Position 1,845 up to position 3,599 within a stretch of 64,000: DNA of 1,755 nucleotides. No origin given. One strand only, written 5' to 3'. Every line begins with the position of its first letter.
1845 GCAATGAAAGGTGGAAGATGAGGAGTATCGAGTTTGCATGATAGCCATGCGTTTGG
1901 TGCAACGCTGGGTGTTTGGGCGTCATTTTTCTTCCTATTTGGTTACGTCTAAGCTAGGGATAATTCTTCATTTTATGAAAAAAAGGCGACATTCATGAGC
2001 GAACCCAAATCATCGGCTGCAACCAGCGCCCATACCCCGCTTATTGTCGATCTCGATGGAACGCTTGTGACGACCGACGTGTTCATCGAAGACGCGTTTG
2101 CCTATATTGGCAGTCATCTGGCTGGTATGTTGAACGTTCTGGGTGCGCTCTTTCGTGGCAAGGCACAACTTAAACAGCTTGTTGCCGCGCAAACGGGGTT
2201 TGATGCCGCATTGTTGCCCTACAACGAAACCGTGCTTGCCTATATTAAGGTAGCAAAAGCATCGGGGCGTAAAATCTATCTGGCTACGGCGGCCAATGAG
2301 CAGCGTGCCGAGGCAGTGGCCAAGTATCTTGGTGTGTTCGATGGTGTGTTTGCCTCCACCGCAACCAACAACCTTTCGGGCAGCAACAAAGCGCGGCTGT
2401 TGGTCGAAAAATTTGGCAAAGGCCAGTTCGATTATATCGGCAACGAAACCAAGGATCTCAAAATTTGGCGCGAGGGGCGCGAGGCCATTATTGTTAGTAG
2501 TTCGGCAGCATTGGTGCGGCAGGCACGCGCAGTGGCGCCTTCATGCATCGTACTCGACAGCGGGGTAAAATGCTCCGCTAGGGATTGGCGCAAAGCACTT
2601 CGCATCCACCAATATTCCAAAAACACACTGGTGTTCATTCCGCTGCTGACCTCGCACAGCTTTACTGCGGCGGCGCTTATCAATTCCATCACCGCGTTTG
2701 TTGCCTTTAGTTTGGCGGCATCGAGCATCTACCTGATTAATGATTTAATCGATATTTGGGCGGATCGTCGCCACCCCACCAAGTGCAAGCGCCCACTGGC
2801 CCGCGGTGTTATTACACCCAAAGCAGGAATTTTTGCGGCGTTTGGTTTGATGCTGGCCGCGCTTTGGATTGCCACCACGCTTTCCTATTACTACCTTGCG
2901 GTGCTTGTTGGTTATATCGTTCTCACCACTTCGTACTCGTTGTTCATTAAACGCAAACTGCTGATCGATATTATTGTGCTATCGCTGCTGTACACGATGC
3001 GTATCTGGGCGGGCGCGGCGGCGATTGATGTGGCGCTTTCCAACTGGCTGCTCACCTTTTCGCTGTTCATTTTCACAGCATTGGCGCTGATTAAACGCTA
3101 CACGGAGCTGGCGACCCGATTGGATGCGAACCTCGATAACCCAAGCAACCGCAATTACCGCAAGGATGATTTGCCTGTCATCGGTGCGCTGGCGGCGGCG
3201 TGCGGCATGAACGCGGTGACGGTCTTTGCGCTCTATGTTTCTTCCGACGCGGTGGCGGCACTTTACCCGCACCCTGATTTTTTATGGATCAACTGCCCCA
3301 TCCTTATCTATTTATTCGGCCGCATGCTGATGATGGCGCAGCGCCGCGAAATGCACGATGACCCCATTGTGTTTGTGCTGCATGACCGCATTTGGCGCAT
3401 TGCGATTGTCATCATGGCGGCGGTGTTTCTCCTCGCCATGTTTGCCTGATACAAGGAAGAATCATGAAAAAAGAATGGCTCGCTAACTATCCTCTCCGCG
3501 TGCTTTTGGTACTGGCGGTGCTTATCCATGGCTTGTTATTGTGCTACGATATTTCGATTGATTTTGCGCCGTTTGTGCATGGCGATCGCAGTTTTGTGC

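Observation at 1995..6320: Candidate polyprenyl-phospho-pentose donor pathway with a fused phosphatase, a GT-C transferase and a GMC flavoprotein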

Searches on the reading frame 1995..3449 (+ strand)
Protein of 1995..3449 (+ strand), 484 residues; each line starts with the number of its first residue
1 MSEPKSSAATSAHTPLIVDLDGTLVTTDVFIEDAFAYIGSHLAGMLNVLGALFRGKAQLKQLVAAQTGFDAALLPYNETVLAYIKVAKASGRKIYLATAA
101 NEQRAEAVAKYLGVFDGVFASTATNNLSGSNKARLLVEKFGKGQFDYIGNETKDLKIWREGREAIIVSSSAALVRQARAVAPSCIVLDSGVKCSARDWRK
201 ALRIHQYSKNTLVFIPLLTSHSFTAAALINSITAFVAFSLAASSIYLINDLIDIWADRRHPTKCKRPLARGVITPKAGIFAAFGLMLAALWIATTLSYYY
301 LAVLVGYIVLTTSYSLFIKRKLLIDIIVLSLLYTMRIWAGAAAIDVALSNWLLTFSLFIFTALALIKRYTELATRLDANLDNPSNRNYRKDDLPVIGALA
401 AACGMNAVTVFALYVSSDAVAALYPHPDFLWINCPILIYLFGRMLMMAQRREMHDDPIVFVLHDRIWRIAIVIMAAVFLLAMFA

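Call 3: search_protein_families(library=pfam, proteins=[window:1995-3449:+], max_evalue=0.01)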
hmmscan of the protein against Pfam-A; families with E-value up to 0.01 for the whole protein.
window:1995-3449:+ (484 aa): 3 families
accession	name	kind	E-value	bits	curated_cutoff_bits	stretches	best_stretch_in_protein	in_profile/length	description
PF01040.23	UbiA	-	8.1e-20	71.6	34.2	1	231-456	22-240/250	UbiA prenyltransferase family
PF12710.13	HAD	-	6.3e-06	27.2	27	1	17-131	2-149/189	haloacid dehalogenase-like hydrolase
PF00702.32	Hydrolase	-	1.6e-05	25.8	26.4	1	17-124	5-150/191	haloacid dehalogenase-like hydrolase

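Call 4: search_protein_families(library=ncbifam, proteins=[window:1995-3449:+], max_evalue=0.01)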
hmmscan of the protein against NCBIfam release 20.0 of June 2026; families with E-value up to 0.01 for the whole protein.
window:1995-3449:+ (484 aa): 11 families
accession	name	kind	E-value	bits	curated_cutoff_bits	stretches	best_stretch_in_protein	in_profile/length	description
NF006088.0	PRK08238.1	equivalog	1.3e-178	594.6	351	1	7-483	5-481/482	UbiA family prenyltransferase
NF008977.0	PRK12324.1-2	equivalog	1.4e-39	136.3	234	1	200-481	7-288/297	decaprenyl-phosphate phosphoribosyltransferase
NF008978.0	PRK12324.1-4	equivalog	1.1e-37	129.7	207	1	195-483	32-320/322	decaprenyl-phosphate phosphoribosyltransferase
NF008976.0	PRK12324.1-1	equivalog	2e-31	109.5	474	1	200-403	23-232/306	decaprenyl-phosphate phosphoribosyltransferase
TIGR01473.1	cyoE_ctaB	equivalog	2.4e-08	34.1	210.3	1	221-361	28-171/281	heme o synthase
NF009523.0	PRK12884.1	equivalog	2.7e-08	33.4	269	1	217-361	27-168/279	prenyltransferase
TIGR01474.1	ubiA_proteo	equivalog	3.6e-06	26.7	275.45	1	202-353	8-164/282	4-hydroxybenzoate octaprenyltransferase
NF003348.0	PRK04375.1-1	equivalog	7.4e-06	25.6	285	1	232-348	40-158/292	heme o synthase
NF009521.0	PRK12882.1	equivalog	5.1e-05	22.6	296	1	226-401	37-203/280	geranylgeranylglycerol-phosphate geranylgeranyltransferase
NF009522.0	PRK12883.1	equivalog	0.00012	21.6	353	1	232-356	40-163/279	geranylgeranylglycerol-phosphate geranylgeranyltransferase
NF009525.0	PRK12887.1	equivalog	0.0017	17.7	226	1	211-316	35-139/310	homogentisate phytyltransferase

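Call 6: search_solved_structures(query=window:1995-3449:+, max_evalue=0.01, show_alignments=2)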
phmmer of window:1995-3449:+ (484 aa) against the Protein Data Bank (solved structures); distinct sequences matched with E-value up to 0.01: 2.
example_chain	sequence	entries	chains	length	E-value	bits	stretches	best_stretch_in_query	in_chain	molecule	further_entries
8j8j_D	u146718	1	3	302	1.2e-22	83.7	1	200-396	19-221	Decaprenyl-phosphate phosphoribosyltransferase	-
8j8k_A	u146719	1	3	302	1.5e-13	53.8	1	200-396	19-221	Decaprenyl-phosphate phosphoribosyltransferase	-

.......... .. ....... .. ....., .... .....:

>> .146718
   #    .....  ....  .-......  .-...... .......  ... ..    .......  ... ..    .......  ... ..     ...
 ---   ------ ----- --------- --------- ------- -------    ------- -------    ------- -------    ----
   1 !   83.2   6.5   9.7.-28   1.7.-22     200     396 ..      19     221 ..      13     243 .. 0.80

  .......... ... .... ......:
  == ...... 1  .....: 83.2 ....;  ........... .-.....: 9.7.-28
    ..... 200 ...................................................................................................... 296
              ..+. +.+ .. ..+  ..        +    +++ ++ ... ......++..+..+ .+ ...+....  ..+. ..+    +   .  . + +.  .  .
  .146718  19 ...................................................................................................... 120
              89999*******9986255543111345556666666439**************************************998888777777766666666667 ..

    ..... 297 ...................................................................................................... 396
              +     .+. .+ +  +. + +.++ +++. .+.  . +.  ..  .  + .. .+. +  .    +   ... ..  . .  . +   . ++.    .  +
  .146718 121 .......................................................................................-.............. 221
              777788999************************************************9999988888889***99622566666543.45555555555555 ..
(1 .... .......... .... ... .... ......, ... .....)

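Call 7: find_homologous_proteins(query=window:1995-3449:+, max_evalue=0.00001)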
Query window:1995-3449:+ (484 aa): 2434 proteins with E <= 0.00001 among 8000 candidates; the best 120 are listed.
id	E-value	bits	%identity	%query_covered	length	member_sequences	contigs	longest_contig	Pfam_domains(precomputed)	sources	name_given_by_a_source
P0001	3.6e-248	842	79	100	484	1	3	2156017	PF00702.33,PF01040.24,PF12710.14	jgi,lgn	jgi:4-hydroxybenzoate polyprenyltransferase/phosphoserine phosphatase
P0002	2.7e-165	569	56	98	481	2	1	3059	PF00702.33,PF01040.24,PF12710.14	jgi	-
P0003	7.8e-164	564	56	97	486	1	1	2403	PF00702.33,PF01040.24,PF12710.14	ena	-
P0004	1.3e-163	563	56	97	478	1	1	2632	PF00702.33,PF01040.24,PF12710.14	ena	-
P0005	8.4e-154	531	54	96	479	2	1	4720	PF01040.24,PF12710.14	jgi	-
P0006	9.8e-154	531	52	100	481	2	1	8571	PF01040.24,PF12710.14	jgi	jgi:4-hydroxybenzoate polyprenyltransferase/phosphoserine phosphatase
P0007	1.4e-152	527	54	98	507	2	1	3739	PF00702.33,PF01040.24,PF12710.14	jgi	jgi:4-hydroxybenzoate polyprenyltransferase/phosphoserine phosphatase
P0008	4.6e-152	525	54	96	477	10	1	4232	PF01040.24,PF12710.14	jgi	jgi:4-hydroxybenzoate polyprenyltransferase/phosphoserine phosphatase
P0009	1.0e-151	524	53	99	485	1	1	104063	PF01040.24,PF12710.14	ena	-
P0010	1.9e-151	523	52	97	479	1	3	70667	PF01040.24,PF12710.14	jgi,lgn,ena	-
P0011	2.8e-150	519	53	97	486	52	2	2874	PF00702.33,PF01040.24,PF12710.14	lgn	-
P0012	3.3e-150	519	52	99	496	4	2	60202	PF00702.33,PF01040.24,PF12710.14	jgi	jgi:4-hydroxybenzoate polyprenyltransferase/beta-phosphoglucomutase-like phosphatase (HAD superfamil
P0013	4.4e-150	519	51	99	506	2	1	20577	PF01040.24,PF12710.14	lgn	-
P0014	4.8e-150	519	53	97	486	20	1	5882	PF00702.33,PF01040.24,PF12710.14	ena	-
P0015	6.5e-150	518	53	99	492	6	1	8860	PF00702.33,PF01040.24,PF12710.14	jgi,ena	jgi:4-hydroxybenzoate polyprenyltransferase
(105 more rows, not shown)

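Call 9: find_related_loci(query=A1, collection=genome_contigs, flank=10000)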
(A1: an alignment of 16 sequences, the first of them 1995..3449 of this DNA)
Query A1 (484 aa) in genome_contigs; peptide patterns used: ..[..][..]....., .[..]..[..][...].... (x = any residue, [..] = any of these).
599 stretches matched a pattern (row limit reached: there are more); 582 encode a relative of the query (tblastn E <= 1e-3); the best 80 are kept; 80 distinct loci.
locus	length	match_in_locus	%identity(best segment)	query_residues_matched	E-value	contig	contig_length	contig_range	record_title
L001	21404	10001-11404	58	15-482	9e-176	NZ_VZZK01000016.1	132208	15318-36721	Methylobacterium soli strain YIM 48816 Scaffold16, whole genome shotgun sequence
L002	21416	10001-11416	51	9-481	5e-154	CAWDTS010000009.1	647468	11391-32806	MAG: uncultured Alphaproteobacteria bacterium isolate MFD05442.bin.1.124 genome assembly, contig: contig_3015, whole gen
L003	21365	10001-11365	52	15-472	1e-148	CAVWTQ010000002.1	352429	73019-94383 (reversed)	MAG: uncultured Alphaproteobacteria bacterium isolate MFD01689.bin.2.18 genome assembly, contig: contig_19788, whole gen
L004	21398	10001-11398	50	14-482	1e-141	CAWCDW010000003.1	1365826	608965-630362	MAG: uncultured Alphaproteobacteria bacterium isolate MFD09368.bin.1.55 genome assembly, contig: contig_19933, whole gen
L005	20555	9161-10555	47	15-481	3e-141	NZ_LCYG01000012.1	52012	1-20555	Microvirga vignae strain BR3299 T20BR3299_1_(paired)_contig_12, whole genome shotgun sequence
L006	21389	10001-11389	49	3-466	1e-137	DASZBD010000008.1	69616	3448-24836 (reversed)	MAG TPA_asm: Microvirga sp. isolate SMAG_U6406 k141_11903, whole genome shotgun sequence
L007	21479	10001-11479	51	5-482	3e-142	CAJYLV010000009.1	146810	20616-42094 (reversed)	MAG: uncultured Sphingomonas sp. isolate S3C82631_SP236 genome assembly, contig: S3Ck127_62623, whole genome shotgun seq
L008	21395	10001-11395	49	3-468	3e-136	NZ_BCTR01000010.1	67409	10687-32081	Sphingomonas azotifigens NBRC 15497, whole genome shotgun sequence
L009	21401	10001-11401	49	1-468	1e-135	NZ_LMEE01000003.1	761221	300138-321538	Phenylobacterium sp. Root1290 contig_3, whole genome shotgun sequence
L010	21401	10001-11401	48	15-482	4e-135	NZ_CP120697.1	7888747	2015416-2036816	Bradyrhizobium sp. STM 3557 chromosome, complete genome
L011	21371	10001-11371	48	9-465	4e-135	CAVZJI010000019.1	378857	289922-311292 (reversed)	MAG: uncultured Alphaproteobacteria bacterium isolate MFD05521.bin.2.160 genome assembly, contig: contig_25991, whole ge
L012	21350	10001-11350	49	15-465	6e-135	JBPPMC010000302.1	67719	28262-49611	MAG: Sphingobium sp. isolate BIOS2019_out_136 k131_1373598, whole genome shotgun sequence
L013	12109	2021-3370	51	15-464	1e-133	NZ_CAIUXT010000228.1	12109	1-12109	MAG: uncultured Rhodoblastus sp. isolate I3-5_bin-002, whole genome shotgun sequence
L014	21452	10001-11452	51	2-482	6e-133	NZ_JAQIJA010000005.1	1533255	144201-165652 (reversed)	MAG: Sphingomonas phyllosphaerae isolate bin8 tig00005316, whole genome shotgun sequence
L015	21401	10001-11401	47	15-477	2e-132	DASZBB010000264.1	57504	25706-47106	MAG TPA_asm: Microvirga sp. isolate SMAG_U6403 k141_21940, whole genome shotgun sequence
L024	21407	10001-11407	45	15-482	2e-118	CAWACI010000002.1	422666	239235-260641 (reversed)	MAG: uncultured proteobacterium isolate MFD09495.bin.1.135 genome assembly, contig: contig_1298, whole genome shotgun se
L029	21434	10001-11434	41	1-478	1e-114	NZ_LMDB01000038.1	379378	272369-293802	Duganella sp. Root336D2 contig_8, whole genome shotgun sequence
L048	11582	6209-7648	40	3-482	4e-111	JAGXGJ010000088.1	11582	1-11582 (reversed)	MAG: Methylococcaceae bacterium isolate LH_M36 k141_754222, whole genome shotgun sequence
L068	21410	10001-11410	43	15-482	1e-108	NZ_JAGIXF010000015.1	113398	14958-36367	Burkholderia sp. WTPI3 15, whole genome shotgun sequence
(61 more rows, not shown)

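Call 11: find_encoding_contigs(protein=P0001, flank=10000, max_places=3)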
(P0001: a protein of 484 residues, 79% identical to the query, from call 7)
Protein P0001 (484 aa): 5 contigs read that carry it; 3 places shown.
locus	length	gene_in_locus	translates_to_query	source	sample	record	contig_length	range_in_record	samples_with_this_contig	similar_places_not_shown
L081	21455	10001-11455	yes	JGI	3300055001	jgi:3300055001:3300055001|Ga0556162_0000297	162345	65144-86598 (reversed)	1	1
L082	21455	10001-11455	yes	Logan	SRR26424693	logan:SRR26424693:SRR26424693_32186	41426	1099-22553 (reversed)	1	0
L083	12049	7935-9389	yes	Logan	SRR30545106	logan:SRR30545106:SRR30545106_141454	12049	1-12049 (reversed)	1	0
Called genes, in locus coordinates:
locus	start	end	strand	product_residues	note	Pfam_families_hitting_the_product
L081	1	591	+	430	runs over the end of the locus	PF00015:MCPsignal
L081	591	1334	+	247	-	PF01925:TauE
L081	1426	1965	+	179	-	PF01292:Ni_hydr_CYTB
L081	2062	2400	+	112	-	PF12599:DUF3768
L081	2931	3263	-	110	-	-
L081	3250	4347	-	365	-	PF06048:DUF927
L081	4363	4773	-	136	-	PF06048:DUF927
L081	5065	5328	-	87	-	PF12728:HTH_17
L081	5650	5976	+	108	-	-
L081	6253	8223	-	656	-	-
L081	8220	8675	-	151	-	-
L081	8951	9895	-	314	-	PF00722:Glyco_hydro_16, PF26113:GH16_XgeA (weak)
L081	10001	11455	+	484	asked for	PF00702:Hydrolase (faint), PF12710:HAD (faint), PF01040:UbiA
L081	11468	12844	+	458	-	PF13231:PMT_2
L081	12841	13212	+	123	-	PF00892:EamA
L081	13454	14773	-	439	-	PF08521:2CSK_N, PF26769:HAMP_PhoQ (weak), PF00512:HisKA, PF02518:HATPase_c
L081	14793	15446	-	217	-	PF00072:Response_reg, PF00486:Trans_reg_C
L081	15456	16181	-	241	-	PF14559:TPR_19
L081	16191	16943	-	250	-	PF00106:adh_short, PF01370:Epimerase (weak), PF04321:RmlD_sub_bind (weak), PF08659:KR (faint), PF13561:adh_short_C2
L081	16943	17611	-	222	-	PF03070:TENA_THI-4 (weak), PF14518:Haem_oxygenas_2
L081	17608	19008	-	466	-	PF00501:AMP-binding, PF23562:AMP-binding_C_3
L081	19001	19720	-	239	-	PF12261:T_hemolysin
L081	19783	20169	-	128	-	PF13564:DoxX_2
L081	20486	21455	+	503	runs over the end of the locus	-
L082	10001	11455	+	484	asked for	PF00702:Hydrolase (faint), PF12710:HAD (faint), PF01040:UbiA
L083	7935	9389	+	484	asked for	PF00702:Hydrolase (faint), PF12710:HAD (faint), PF01040:UbiA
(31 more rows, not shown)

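Call 15: search_protein_families(library=pfam, proteins=[L002:11883-13214:+, L002:13222-13962:+, L002:11419-11886:+, L005:13193-14902:+, L029:13440-15623:+, L011:18145-19524:+, L004:17408-18424:-, L029:18267-19250:+, L011:13598-14059:+, L081:12841-13212:+], max_evalue=0.001)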
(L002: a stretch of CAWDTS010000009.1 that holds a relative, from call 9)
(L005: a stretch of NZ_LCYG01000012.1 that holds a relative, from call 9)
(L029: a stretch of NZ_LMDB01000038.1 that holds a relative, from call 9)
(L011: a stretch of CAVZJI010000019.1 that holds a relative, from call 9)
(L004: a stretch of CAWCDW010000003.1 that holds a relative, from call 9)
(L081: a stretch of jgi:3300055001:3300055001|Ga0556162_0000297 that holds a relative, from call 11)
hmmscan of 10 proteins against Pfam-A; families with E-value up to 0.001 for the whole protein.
L002:11883-13214:+ (443 aa): 2 families
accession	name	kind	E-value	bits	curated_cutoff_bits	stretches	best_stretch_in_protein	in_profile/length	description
PF01565.28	FAD_binding_4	-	1.6e-20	73.6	26.4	1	31-146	22-139/139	FAD binding domain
PF04030.19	ALO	-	5.6e-05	23.4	23.1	1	380-438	197-255/258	D-arabinono-1,4-lactone oxidase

L002:13222-13962:+ (246 aa): 4 families
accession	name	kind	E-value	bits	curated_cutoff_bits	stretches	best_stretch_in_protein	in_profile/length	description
PF00106.31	adh_short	-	8.4e-26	91.1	26.6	1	11-196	2-189/195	short chain dehydrogenase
PF13561.12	adh_short_C2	-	1.9e-19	70.6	27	1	19-199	6-186/236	Enoyl-(Acyl carrier protein) reductase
PF08659.16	KR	-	1.7e-06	28.5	22.6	1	11-172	2-165/180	KR domain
PF01370.27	Epimerase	-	2.9e-05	24.1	20.9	1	13-171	2-157/240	NAD dependent epimerase/dehydratase family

L002:11419-11886:+ (155 aa): 1 family
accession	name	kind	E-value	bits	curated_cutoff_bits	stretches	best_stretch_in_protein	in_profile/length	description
PF04138.20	GtrA_DPMS_TM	-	5.3e-07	30.3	26.1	0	25-81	63-117/117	GtrA/DPMS, transmembrane domain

L005:13193-14902:+ (569 aa): 0 families

L029:13440-15623:+ (727 aa): 0 families

L011:18145-19524:+ (459 aa): 7 families
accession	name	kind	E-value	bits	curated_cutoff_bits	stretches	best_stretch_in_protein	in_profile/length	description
PF01593.30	Amino_oxidase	-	1.1e-27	97.9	19.8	1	37-380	3-366/443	Flavin containing amine oxidoreductase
PF01266.30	DAO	-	5.2e-16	59.6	27.9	2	27-72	1-46/353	FAD dependent oxidoreductase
PF13450.12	NAD_binding_8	-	2.6e-09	37.7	21.9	1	30-95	1-68/68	NAD(P)-binding Rossmann-like domain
PF00890.30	FAD_binding_2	-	1.8e-06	27.9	20.4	1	28-73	2-46/414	FAD binding domain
PF12831.13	FAD_oxidored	-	2.9e-06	27.3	27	1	28-65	2-39/416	FAD dependent oxidoreductase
PF07992.20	Pyr_redox_2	-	0.00011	22.2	26.1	0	23-56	142-173/291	Pyridine nucleotide-disulphide oxidoreductase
PF03486.20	HI0933_like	-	0.00019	21.4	50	0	27-61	2-36/244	HI0933-like protein Rossmann domain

L004:17408-18424:- (338 aa): 7 families
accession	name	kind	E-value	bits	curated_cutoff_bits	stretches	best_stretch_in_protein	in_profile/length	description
PF16363.11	GDP_Man_Dehyd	-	1.9e-52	179.2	27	1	18-312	1-329/332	GDP-mannose 4,6 dehydratase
PF01370.27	Epimerase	-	1.2e-50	172.6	20.9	1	17-252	1-240/240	NAD dependent epimerase/dehydratase family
PF07993.18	NAD_binding_4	-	5e-09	36.1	20.1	1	78-202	88-219/258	Male sterility protein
PF04321.23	RmlD_sub_bind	-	2.9e-08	33.6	27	1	16-275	2-237/287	RmlD substrate binding domain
PF02719.21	Polysacc_synt_2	-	2.8e-06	27.2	20.2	0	17-44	1-28/293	Polysaccharide biosynthesis protein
PF01073.25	3Beta_HSD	-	1e-05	25.2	22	1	18-232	1-222/280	3-beta hydroxysteroid dehydrogenase/isomerase family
PF00106.31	adh_short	-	0.00097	19.1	26.6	0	17-67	3-54/195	short chain dehydrogenase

L029:18267-19250:+ (327 aa): 1 family
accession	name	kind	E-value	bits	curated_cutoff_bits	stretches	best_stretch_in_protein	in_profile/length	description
PF03706.18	LPG_synthase_TM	-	4.1e-32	112.3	33.4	1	27-312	3-302/302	Lysylphosphatidylglycerol synthase TM region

L011:13598-14059:+ (153 aa): 1 family
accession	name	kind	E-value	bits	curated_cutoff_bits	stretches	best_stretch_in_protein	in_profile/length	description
PF04138.20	GtrA_DPMS_TM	-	1.9e-12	47.9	26.1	1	20-140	1-116/117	GtrA/DPMS, transmembrane domain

L081:12841-13212:+ (123 aa): 1 family
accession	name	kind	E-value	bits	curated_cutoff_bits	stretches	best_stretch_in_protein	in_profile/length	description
PF00892.27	EamA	-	6.4e-08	33.4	28.2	1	18-121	35-134/135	EamA-like transporter family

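Call 50: search_protein_families(library=pfam, proteins=[L014:11455-13152:+, L009:11470-12762:+, L009:12728-14053:-, L001:11509-12912:+, L001:13111-14562:+, L012:11661-13139:+, L048:7943-9589:+, L068:11569-13536:-, L008:7937-9652:-, L024:11762-13141:-], max_evalue=0.01)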
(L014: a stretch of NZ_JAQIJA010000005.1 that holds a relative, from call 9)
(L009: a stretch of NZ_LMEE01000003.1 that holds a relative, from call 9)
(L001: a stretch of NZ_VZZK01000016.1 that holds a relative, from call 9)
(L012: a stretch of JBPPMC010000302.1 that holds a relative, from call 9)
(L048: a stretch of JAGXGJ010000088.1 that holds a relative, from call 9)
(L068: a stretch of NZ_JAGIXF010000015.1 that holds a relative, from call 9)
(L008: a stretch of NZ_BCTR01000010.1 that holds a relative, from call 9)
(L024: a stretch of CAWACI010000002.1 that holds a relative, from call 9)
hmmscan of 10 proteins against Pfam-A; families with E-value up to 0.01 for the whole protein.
L014:11455-13152:+ (565 aa): 1 family
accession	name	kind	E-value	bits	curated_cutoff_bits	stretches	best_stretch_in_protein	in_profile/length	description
PF20604.3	DUF6798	-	1.4e-06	28.3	26.9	1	427-509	2-61/61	Domain of unknown function (DUF6798)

L009:11470-12762:+ (430 aa): 1 family
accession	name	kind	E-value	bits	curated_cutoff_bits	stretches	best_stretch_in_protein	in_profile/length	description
PF09594.16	GT87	-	1.1e-25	91.2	25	1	98-344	1-237/237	Glycosyltransferase family 87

L009:12728-14053:- (441 aa): 1 family
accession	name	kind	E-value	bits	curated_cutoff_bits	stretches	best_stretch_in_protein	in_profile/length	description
PF09594.16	GT87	-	1.3e-15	58.2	25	1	88-350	1-237/237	Glycosyltransferase family 87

L001:11509-12912:+ (467 aa): 1 family
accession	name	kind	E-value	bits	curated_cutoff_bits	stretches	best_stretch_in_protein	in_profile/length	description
PF09594.16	GT87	-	1.2e-16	61.6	25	1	135-365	27-237/237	Glycosyltransferase family 87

L001:13111-14562:+ (483 aa): 2 families
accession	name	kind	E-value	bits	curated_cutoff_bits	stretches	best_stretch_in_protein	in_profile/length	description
PF13440.11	Polysacc_synt_3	-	6.5e-42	144.2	23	1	33-320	2-289/293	Polysaccharide biosynthesis protein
PF01943.22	Polysacc_synt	-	6.5e-10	39.3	28.2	1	10-275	3-274/274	Polysaccharide biosynthesis protein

L012:11661-13139:+ (492 aa): 0 families

L048:7943-9589:+ (548 aa): 1 family
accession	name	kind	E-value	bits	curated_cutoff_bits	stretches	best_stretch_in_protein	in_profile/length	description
PF13231.12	PMT_2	-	9e-07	29.7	26.1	1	105-234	3-133/160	Dolichyl-phosphate-mannose-protein mannosyltransferase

L068:11569-13536:- (655 aa): 0 families

L008:7937-9652:- (571 aa): 0 families

L024:11762-13141:- (459 aa): 1 family
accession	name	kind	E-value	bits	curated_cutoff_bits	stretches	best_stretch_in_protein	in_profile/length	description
PF09594.16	GT87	-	6.5e-26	92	25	1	102-334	1-219/237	Glycosyltransferase family 87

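Call 73: search_dna_similar(query=window:1995-3449:+, collection=phages, mode=protein, max_rows=10)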
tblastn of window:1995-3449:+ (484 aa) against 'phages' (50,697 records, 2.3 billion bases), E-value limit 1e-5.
Records with a match: 1; places in all: 1; records where one place covers at least 80% of the query: 0.
Best place of each record, by identity: <60% 1.
By first word of the organism name: Bacteriophage 1.
By host as written in the record: - 1.
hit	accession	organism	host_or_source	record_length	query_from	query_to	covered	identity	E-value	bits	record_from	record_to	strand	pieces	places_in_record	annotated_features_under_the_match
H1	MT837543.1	Bacteriophage sp.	human fecal samples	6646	200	484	59%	26.9%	2e-25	115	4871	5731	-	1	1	record has no annotation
